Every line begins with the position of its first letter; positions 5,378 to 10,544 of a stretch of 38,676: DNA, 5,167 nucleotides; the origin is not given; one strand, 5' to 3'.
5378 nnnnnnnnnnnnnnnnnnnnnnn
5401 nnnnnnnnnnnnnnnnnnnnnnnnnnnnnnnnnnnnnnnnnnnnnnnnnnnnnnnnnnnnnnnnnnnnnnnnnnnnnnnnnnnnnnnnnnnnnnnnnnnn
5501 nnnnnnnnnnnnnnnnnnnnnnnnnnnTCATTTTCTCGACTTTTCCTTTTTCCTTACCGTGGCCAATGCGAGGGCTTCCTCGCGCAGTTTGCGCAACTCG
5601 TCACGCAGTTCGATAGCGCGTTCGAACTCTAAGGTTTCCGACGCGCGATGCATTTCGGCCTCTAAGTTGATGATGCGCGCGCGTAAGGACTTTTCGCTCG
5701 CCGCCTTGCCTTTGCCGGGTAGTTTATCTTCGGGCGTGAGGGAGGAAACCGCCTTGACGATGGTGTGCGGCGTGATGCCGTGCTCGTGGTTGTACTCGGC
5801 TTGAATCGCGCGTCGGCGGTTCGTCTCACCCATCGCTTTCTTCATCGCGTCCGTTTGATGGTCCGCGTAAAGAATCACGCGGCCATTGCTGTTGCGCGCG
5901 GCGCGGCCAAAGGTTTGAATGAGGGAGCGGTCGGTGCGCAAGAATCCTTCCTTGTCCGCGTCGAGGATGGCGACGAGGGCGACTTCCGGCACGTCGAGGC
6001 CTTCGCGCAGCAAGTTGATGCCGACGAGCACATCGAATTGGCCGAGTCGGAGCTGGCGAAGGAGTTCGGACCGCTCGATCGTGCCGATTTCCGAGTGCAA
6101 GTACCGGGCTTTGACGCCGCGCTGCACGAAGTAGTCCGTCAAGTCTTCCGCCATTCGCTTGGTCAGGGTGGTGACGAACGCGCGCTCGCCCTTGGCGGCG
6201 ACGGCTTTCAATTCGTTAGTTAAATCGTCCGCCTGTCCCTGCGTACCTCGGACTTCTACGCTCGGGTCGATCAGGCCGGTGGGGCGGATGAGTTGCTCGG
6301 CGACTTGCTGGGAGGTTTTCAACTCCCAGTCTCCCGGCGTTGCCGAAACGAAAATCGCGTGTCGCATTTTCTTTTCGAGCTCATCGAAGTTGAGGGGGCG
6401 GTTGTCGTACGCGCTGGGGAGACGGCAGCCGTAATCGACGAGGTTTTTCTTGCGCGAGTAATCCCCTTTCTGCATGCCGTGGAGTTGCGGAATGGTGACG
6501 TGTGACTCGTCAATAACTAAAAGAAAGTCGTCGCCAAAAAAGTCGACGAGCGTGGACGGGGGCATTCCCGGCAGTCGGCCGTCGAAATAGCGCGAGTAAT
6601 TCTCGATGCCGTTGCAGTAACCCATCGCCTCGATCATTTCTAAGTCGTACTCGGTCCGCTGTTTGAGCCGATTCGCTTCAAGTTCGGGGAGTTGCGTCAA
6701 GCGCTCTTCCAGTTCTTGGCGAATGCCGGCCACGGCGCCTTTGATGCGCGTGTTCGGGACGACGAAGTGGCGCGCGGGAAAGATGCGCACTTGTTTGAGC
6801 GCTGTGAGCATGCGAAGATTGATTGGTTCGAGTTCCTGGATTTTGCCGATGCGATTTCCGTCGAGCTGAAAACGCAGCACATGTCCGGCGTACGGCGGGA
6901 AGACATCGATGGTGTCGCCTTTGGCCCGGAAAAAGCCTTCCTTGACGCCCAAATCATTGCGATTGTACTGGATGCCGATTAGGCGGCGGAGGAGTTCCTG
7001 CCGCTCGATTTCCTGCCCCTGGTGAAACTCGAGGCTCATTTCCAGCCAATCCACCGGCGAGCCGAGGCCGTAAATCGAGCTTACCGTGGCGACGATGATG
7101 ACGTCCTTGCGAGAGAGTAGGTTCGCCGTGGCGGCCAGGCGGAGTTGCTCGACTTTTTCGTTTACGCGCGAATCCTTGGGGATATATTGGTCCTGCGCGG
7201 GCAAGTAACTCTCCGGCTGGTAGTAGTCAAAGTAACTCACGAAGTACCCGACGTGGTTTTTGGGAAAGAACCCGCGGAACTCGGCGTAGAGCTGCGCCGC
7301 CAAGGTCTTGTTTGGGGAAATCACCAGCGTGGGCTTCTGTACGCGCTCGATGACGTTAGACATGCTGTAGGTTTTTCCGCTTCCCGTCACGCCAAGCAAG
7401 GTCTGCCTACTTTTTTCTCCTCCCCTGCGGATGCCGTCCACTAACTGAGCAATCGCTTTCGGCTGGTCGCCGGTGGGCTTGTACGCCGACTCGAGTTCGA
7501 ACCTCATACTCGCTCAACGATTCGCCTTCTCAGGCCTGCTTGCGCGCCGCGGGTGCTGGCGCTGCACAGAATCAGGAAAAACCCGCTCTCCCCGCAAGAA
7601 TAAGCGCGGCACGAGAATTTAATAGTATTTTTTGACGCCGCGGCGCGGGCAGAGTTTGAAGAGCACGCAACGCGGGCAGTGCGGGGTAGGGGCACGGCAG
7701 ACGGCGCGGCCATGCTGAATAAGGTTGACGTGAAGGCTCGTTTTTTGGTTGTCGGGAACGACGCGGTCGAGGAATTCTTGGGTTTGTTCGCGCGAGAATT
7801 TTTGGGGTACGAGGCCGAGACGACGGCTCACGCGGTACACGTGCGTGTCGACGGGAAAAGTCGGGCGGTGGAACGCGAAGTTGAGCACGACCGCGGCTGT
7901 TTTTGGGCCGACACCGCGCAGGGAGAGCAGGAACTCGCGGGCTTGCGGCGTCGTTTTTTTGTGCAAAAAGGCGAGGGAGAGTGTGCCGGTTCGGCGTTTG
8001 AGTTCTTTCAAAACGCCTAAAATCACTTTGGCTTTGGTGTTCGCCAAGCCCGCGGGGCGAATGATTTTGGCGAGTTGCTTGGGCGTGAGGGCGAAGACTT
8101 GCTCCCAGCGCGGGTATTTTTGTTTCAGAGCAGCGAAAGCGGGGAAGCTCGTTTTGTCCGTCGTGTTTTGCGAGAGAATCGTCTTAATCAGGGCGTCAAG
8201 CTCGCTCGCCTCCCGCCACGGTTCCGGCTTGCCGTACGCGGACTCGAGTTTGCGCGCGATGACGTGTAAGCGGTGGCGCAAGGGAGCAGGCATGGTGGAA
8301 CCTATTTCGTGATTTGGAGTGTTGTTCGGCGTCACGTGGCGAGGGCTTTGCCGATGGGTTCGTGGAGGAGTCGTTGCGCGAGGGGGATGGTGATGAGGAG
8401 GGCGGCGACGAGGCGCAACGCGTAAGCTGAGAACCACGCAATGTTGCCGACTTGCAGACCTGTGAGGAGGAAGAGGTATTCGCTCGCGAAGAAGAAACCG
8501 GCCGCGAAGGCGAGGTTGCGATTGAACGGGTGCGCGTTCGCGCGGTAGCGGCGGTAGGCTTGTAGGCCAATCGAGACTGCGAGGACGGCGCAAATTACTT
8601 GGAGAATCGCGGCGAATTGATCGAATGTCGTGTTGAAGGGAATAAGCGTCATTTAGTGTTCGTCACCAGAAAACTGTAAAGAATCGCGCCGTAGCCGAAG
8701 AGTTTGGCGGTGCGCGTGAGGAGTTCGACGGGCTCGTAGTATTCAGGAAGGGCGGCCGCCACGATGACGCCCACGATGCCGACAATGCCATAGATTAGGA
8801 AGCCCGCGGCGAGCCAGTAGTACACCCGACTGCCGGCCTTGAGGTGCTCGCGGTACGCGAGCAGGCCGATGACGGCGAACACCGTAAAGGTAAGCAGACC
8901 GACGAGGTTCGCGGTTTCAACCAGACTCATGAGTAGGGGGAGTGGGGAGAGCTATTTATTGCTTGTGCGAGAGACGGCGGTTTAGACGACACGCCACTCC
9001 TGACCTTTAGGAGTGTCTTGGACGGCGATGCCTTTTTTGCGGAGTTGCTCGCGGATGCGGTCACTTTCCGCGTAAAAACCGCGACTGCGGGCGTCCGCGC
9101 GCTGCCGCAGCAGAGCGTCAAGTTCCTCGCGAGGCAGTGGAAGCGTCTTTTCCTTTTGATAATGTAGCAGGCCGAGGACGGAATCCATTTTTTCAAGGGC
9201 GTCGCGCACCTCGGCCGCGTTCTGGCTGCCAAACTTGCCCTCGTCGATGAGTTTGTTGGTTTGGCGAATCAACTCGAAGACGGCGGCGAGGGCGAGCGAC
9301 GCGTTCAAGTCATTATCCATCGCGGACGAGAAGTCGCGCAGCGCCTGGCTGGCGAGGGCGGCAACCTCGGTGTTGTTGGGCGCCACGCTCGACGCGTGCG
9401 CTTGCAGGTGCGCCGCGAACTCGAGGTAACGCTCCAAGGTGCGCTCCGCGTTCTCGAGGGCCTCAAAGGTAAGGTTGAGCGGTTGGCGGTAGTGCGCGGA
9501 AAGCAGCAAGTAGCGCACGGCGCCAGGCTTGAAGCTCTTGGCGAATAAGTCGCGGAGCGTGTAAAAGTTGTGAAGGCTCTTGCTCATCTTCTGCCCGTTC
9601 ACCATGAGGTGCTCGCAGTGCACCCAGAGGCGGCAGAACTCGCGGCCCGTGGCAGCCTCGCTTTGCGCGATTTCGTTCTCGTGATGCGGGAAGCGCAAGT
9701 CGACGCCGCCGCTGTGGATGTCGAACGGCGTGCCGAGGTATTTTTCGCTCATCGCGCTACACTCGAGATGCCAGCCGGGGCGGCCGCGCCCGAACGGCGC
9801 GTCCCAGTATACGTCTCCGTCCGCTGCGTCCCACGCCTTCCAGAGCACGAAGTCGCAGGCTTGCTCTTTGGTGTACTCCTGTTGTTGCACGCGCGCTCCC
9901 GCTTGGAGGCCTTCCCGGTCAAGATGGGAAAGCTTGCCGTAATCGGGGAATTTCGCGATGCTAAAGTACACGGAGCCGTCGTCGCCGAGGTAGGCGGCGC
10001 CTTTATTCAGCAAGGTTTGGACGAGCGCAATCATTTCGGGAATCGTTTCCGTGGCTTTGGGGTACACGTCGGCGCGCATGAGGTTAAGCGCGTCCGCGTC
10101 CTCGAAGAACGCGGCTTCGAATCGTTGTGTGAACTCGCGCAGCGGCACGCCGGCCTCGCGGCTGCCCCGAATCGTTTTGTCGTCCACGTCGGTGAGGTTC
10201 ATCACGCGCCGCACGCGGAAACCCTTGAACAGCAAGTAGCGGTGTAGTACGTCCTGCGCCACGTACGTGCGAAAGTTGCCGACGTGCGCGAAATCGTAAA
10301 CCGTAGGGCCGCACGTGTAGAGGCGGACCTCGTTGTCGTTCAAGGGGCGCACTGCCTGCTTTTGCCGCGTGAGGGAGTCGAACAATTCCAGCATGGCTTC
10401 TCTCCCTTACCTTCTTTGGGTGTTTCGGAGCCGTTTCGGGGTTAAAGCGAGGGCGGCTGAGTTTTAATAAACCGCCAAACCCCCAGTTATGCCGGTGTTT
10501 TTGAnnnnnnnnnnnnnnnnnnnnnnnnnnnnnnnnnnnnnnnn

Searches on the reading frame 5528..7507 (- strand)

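Call 8: search_protein_families(library=pfam, proteins=[window:5528-7507:-], max_evalue=0.001)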
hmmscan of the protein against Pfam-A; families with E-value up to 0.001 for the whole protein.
window:5528-7507:- (659 aa): 6 families
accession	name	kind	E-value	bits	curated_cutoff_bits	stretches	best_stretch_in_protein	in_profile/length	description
PF17757.6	UvrB_inter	-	2.1e-24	85.9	22.9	1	159-248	1-91/91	UvrB interaction domain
PF12344.14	UvrB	-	7.8e-21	74.1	27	1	546-587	1-42/43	Ultra-violet resistance protein B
PF00271.37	Helicase_C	-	3.4e-17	63.1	23.5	1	430-539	7-109/110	Helicase conserved C-terminal domain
PF04851.21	ResIII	-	4.8e-09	36.8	22.5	1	11-85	4-81/164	Type III restriction enzyme, res subunit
PF02151.25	UVR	-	2e-08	34.2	21.5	1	611-644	3-36/36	UvrB/uvrC motif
PF00270.35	DEAD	-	3.5e-06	27.3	26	1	33-83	15-71/167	DEAD/DEAH box helicase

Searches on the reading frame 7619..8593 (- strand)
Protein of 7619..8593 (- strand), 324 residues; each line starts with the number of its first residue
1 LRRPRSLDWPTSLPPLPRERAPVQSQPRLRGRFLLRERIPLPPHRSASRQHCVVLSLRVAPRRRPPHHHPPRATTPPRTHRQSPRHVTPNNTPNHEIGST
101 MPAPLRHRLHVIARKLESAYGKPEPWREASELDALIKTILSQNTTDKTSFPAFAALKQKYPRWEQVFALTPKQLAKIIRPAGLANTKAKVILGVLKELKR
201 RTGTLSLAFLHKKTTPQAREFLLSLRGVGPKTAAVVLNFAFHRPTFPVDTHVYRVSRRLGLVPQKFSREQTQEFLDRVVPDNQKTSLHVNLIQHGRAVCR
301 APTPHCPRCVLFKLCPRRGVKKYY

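Call 8: search_protein_families(library=pfam, proteins=[window:7619-8593:-], max_evalue=0.001)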
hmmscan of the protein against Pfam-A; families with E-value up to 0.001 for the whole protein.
window:7619-8593:- (324 aa): 1 family
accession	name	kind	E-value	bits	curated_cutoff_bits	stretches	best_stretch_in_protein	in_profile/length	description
PF00730.31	HhH-GPD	-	1.2e-18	67.9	26.2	1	136-280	1-107/108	HhH-GPD superfamily base excision DNA repair protein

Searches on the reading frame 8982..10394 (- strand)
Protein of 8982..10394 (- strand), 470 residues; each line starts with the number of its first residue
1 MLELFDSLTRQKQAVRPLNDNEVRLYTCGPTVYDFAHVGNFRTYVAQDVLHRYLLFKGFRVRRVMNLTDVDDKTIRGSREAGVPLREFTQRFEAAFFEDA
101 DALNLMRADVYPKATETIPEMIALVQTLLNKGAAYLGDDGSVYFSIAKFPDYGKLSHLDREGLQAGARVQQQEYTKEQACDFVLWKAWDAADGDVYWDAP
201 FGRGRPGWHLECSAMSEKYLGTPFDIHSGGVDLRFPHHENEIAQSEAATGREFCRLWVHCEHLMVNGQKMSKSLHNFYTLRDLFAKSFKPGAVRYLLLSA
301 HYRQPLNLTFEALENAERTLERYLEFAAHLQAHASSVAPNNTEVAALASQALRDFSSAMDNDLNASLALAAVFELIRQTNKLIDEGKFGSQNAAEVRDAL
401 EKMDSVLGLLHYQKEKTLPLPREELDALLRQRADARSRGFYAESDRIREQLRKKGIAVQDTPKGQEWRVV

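Call 8: search_protein_families(library=pfam, proteins=[window:8982-10394:-], max_evalue=0.001)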
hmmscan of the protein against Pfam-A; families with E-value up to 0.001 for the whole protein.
window:8982-10394:- (470 aa): 6 families
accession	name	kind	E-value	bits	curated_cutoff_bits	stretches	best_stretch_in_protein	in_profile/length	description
PF01406.26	tRNA-synt_1e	-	1.4e-111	373.2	27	1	16-317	3-300/301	tRNA synthetases class I (C) catalytic domain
PF09190.17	DALR_2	-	3.7e-12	47.1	22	1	355-410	2-56/57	DALR domain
PF23493.1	CysS_C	-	8.4e-12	45.5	23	1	423-468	6-51/51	Cysteinyl-tRNA ligase anticodon binding domain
PF09334.17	tRNA-synt_1g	-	2.3e-09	36.9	20.1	1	258-301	316-358/391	tRNA synthetases class I (M)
PF00133.28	tRNA-synt_1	-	7e-05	22.2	22.7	0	221-308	326-413/414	tRNA synthetases class I (I, L, M and V)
PF01921.24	tRNA-synt_1f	-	0.00011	21.7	27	0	266-331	279-340/360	tRNA synthetases class I (K)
